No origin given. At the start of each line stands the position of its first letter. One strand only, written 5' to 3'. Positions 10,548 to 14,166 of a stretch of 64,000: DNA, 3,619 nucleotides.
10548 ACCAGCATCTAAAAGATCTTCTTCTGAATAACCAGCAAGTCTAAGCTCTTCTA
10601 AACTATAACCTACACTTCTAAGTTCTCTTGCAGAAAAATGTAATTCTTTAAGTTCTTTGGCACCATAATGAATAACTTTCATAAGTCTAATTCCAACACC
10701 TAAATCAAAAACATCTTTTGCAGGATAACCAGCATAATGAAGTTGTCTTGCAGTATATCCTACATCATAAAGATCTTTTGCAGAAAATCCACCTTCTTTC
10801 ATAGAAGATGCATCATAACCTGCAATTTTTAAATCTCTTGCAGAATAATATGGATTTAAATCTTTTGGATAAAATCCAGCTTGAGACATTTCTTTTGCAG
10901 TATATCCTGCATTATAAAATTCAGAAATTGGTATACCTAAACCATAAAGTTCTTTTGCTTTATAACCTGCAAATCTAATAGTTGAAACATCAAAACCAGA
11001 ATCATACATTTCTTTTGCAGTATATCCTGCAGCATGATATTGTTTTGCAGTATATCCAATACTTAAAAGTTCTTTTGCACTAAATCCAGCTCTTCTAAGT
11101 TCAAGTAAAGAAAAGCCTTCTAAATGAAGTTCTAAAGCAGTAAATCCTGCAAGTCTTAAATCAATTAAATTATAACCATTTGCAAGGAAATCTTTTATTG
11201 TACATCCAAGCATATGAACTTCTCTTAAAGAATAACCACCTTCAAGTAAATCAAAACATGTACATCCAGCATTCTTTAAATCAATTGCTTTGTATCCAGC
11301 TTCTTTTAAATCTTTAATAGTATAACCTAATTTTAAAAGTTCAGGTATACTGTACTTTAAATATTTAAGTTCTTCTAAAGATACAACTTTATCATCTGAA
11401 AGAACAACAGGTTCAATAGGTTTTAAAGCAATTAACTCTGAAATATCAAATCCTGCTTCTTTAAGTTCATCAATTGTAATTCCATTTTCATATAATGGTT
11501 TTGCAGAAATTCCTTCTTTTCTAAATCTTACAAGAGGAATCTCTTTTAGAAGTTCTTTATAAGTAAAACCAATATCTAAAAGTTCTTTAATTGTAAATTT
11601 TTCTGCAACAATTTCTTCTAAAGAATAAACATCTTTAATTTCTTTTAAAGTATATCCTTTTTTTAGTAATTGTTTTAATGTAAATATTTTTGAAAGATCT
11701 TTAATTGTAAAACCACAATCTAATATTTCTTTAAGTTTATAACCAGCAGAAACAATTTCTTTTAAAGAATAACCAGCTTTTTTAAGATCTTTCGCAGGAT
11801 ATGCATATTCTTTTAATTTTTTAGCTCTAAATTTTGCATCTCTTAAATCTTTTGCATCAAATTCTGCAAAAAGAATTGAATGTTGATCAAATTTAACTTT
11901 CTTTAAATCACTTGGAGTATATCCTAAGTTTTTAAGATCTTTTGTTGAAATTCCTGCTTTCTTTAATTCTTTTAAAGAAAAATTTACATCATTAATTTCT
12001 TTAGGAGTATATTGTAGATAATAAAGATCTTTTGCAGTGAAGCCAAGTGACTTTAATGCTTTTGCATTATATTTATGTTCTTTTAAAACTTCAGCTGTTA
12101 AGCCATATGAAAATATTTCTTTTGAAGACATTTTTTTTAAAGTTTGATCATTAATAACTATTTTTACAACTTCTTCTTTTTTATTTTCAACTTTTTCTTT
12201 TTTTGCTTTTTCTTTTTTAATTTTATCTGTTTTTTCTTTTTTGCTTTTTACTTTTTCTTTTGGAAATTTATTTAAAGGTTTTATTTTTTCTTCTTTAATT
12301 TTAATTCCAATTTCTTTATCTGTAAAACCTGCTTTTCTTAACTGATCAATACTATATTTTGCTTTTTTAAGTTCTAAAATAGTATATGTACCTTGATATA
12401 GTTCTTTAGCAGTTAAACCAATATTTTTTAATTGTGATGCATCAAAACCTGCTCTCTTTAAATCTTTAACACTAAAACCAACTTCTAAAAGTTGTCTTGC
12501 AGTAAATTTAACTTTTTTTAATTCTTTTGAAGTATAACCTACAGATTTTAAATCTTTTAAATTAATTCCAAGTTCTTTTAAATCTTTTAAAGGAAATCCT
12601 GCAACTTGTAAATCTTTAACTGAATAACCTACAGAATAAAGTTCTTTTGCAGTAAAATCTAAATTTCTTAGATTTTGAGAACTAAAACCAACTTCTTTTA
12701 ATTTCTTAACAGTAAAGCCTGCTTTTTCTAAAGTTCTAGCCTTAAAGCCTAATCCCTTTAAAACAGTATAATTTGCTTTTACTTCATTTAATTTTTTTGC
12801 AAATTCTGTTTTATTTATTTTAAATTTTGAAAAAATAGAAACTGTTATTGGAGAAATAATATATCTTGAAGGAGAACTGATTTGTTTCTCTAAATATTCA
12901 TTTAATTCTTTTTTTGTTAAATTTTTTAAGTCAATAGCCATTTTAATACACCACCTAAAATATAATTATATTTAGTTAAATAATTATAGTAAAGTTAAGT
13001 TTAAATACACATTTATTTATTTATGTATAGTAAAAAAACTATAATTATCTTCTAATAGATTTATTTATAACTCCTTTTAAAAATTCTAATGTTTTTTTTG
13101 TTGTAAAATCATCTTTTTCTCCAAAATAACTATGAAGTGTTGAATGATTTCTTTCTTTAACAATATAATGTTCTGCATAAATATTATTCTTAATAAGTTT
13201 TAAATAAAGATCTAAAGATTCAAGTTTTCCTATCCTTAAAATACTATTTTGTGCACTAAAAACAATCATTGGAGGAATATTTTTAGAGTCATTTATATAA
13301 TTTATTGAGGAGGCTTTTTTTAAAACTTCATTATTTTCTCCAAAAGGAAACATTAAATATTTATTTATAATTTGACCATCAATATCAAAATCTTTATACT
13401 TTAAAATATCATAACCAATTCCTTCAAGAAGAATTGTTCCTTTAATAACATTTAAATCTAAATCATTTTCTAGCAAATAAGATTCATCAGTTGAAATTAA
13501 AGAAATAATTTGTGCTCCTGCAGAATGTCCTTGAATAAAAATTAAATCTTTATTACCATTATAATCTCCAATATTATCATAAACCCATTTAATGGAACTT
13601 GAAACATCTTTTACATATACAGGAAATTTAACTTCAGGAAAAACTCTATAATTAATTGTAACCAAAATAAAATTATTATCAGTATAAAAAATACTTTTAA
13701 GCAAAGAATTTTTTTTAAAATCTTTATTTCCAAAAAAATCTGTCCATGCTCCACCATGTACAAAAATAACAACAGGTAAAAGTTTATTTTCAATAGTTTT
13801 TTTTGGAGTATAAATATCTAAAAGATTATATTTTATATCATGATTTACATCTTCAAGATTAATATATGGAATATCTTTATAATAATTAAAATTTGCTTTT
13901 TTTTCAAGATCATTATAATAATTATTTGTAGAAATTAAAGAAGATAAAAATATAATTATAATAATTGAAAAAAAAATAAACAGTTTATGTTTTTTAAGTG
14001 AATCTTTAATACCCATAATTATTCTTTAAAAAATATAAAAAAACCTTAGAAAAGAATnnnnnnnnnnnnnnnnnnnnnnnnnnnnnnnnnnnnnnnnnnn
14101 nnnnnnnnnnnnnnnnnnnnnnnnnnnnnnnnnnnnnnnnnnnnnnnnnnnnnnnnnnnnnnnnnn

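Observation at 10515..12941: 808-aa cytoplasmic protein made of about 68 tandem 10-residue G-[FY]-[TS]-x-K-[DE]-L-[KR]-x-[AV] repeats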

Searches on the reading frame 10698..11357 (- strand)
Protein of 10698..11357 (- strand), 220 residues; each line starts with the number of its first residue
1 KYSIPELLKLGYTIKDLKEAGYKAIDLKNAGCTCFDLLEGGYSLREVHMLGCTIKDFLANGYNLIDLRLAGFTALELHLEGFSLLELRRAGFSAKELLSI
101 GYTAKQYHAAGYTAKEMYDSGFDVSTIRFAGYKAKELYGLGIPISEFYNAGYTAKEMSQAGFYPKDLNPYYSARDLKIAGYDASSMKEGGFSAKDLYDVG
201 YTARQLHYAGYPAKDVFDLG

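Call 48: predict_structure(alignment_id=A2)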
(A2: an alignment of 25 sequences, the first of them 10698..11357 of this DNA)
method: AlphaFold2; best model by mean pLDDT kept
length: 220 residues; sequences in the alignment: 25
mean_pLDDT: 94.8   pTM: 0.81
mean pLDDT of the five models: 94.8, 94.6, 94.3, 93.6, 93.5
residues with pLDDT >= 90: 205; 70-90: 8; 50-70: 7; < 50: 0
segments of 3 or more residues with pLDDT < 50: none
pLDDT, mean of each block of 10 residues (from residue 1): 95 97 97 96 97 96 97 98 98 97 97 98 98 95 96 95 66 91 96 94 97 94
secondary structure, 60 per line:
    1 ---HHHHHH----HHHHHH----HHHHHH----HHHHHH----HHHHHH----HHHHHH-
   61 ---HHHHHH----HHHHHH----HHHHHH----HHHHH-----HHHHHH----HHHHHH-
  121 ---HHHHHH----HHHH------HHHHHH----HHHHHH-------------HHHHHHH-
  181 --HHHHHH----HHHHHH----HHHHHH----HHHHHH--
elements in order: H4-9 H14-19 H24-29 H34-39 H44-49 H54-59 H64-69 H74-79 H84-89 H94-98 H104-109 H114-119 H124-129 H134-137 H144-149 H154-159 H173-179 H183-188 H193-198 H203-208 H213-218

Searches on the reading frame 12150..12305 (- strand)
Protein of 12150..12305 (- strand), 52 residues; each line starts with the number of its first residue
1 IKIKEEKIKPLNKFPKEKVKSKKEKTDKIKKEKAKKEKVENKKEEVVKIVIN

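Call 62: search_protein_families(library=pfam, proteins=[window:12150-12305:-], max_evalue=10)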
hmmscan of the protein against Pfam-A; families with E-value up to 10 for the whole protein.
window:12150-12305:- (52 aa): 0 families

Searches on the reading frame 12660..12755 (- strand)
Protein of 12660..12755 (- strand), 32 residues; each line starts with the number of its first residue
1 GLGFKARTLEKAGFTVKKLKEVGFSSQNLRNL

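Call 72: search_solved_structures(query=A4, max_evalue=10, show_alignments=5)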
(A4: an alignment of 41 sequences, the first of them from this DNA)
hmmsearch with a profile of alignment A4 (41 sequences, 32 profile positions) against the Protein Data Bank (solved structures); distinct sequences matched with E-value up to 10: 10.
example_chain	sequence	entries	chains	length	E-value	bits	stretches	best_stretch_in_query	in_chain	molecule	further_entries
7muc_AG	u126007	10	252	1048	1.2e-168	547.6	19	2-32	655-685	IcmE protein | IcmE (DotG)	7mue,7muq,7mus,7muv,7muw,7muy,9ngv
9ngw_A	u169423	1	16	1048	1.2e-168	547.6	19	2-32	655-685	IcmE (DotG)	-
8vl3_A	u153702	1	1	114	0.16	14.9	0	18-28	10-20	De novo designed protein F3 parent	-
9eho_L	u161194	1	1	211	0.36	13.8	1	13-28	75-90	Large ribosomal subunit protein eL13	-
4v8p_AU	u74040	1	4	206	0.55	13.2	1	13-26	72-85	RPL13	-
1xxa_A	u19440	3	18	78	0.9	12.5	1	13-22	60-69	ARGININE REPRESSOR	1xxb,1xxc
8ip8_KB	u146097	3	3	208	0.93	12.5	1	13-26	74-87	60S ribosomal protein eL13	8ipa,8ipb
8jiv_CL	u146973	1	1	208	0.93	12.5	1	13-26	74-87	60S ribosomal protein L13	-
8vl4_A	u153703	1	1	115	1.4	11.9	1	9-31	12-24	De novo design protein 312 parent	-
7oyc_L1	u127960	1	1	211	1.7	11.6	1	13-25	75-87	60S ribosomal protein L13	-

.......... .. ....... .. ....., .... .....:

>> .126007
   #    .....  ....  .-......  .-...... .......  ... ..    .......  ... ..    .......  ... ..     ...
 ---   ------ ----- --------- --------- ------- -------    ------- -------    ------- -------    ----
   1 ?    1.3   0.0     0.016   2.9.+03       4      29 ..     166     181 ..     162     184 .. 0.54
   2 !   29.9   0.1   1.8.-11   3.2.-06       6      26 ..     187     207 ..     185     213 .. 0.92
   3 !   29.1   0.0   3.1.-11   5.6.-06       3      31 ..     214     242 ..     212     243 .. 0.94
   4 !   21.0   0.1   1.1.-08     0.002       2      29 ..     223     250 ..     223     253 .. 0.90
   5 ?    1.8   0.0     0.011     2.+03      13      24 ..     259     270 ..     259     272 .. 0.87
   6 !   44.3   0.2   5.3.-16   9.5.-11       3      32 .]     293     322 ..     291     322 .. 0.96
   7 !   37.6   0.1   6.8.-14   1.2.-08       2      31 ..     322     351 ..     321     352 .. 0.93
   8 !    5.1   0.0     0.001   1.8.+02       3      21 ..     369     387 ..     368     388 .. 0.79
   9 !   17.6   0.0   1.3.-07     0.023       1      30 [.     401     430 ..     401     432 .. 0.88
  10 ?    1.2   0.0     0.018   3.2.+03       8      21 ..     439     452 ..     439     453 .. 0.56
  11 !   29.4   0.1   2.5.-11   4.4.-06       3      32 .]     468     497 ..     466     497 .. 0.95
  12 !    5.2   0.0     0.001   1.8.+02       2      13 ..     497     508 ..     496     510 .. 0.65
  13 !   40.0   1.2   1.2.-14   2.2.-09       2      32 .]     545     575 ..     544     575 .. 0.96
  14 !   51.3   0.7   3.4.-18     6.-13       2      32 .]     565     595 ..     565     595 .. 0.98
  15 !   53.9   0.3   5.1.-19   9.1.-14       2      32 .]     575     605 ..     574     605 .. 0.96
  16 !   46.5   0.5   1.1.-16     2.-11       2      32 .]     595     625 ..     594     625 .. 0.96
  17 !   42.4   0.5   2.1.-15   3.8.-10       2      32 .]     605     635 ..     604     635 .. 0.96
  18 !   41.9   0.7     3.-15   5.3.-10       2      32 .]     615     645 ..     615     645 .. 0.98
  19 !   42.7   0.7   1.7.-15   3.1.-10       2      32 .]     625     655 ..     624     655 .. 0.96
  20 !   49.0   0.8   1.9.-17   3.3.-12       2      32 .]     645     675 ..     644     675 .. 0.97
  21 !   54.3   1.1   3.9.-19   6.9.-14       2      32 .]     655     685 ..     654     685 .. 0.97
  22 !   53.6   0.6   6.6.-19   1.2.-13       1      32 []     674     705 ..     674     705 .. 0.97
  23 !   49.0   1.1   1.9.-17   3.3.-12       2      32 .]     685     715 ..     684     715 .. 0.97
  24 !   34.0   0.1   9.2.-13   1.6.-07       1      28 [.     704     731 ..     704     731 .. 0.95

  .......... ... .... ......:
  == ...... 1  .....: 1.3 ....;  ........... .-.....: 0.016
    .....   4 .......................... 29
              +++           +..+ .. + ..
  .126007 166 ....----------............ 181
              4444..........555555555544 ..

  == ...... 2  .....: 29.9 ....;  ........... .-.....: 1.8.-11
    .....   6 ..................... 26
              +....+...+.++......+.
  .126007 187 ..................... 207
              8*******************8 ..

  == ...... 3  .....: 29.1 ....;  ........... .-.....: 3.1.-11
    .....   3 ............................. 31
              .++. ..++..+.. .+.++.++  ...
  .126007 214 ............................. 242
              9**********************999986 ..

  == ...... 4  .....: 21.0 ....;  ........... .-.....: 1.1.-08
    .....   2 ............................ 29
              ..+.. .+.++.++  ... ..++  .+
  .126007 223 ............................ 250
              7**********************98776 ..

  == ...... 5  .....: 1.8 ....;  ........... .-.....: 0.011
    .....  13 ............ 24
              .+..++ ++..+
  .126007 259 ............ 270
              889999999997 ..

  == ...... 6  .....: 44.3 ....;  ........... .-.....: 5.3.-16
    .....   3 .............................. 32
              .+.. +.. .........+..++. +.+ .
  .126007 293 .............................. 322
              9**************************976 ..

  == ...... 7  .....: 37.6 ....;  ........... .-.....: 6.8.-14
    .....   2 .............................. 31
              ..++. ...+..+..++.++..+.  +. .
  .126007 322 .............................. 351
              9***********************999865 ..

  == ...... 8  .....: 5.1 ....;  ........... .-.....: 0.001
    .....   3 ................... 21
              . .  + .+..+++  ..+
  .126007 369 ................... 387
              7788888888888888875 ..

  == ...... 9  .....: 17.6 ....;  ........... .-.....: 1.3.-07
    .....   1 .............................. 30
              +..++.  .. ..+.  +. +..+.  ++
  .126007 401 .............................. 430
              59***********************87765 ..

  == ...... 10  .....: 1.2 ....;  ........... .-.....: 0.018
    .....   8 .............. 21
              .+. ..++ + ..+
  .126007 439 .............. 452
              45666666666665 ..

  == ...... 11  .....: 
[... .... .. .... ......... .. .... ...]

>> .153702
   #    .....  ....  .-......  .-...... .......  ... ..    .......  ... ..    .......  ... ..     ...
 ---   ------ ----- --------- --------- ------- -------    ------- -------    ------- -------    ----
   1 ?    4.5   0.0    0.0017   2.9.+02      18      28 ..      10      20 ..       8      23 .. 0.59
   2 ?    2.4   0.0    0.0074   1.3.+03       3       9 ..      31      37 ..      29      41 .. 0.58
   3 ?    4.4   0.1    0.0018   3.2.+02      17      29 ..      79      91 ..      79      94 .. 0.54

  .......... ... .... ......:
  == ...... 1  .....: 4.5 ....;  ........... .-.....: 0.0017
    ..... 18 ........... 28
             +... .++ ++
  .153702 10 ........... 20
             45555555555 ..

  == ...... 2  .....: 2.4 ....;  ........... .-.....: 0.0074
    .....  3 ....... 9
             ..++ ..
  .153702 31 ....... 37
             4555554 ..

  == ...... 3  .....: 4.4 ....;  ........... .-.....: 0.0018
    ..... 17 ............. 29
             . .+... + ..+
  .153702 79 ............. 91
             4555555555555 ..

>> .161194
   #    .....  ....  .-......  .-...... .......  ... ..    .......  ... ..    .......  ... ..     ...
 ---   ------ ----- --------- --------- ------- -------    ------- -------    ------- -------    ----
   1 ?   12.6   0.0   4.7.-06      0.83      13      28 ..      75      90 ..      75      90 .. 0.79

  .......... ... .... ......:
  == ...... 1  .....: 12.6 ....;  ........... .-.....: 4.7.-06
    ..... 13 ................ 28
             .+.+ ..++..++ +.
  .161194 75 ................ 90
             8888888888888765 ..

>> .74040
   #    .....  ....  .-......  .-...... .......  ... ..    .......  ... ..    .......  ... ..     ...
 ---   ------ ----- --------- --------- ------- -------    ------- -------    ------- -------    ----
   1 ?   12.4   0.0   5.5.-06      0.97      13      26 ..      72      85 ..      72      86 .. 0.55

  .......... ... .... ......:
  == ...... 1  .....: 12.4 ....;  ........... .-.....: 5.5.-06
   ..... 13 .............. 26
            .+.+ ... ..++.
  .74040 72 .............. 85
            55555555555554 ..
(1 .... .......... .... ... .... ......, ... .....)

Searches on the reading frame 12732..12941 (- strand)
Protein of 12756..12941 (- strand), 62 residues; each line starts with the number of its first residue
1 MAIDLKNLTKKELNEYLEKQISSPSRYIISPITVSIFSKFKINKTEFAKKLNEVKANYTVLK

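Call 62: search_protein_families(library=pfam, proteins=[window:12756-12941:-], max_evalue=10)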
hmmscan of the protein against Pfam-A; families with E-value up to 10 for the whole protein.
window:12756-12941:- (62 aa): 1 family
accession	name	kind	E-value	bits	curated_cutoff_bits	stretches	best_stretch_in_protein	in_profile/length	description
PF00831.28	Ribosomal_L29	-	0.85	10.1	24.5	1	4-19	2-17/57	Ribosomal L29 protein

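Call 64: find_homologous_proteins(query=A3, max_evalue=0.01)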
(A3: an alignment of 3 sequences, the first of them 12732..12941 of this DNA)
Query A3 (3 sequences) (70 aa, profile of the alignment): 1 proteins with E <= 0.01 among 249 candidates.
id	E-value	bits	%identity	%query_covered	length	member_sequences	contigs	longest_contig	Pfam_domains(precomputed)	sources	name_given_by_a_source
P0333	1.7e-23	100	61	91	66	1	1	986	-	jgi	-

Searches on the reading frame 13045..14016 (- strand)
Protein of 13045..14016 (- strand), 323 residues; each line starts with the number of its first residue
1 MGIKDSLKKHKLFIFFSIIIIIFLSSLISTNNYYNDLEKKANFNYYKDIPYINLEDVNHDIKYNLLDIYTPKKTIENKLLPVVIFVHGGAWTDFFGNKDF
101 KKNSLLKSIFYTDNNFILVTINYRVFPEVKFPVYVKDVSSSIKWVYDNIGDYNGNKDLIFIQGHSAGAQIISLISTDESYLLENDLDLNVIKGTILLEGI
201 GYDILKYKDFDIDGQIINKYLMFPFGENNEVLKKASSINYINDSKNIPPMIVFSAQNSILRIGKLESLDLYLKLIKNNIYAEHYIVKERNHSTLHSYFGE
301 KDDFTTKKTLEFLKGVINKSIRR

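Call 21: search_protein_families(library=pfam, proteins=[window:13045-14016:-], max_evalue=0.001)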
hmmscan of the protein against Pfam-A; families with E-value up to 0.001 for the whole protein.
window:13045-14016:- (323 aa): 3 families
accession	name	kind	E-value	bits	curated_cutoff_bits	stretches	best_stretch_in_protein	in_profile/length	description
PF20434.5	BD-FAE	-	1.6e-27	96.9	26.8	1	66-256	1-198/215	BD-FAE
PF00135.34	COesterase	-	3e-18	66.5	27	1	66-176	88-202/515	Carboxylesterase family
PF07859.19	Abhydrolase_3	-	1e-13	52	25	1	83-261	1-179/210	alpha/beta hydrolase fold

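Call 77: search_protein_families(library=padloc, proteins=[window:13045-14016:-], max_evalue=0.01)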
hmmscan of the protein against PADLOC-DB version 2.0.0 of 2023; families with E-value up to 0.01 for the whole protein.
window:13045-14016:- (323 aa): 0 families
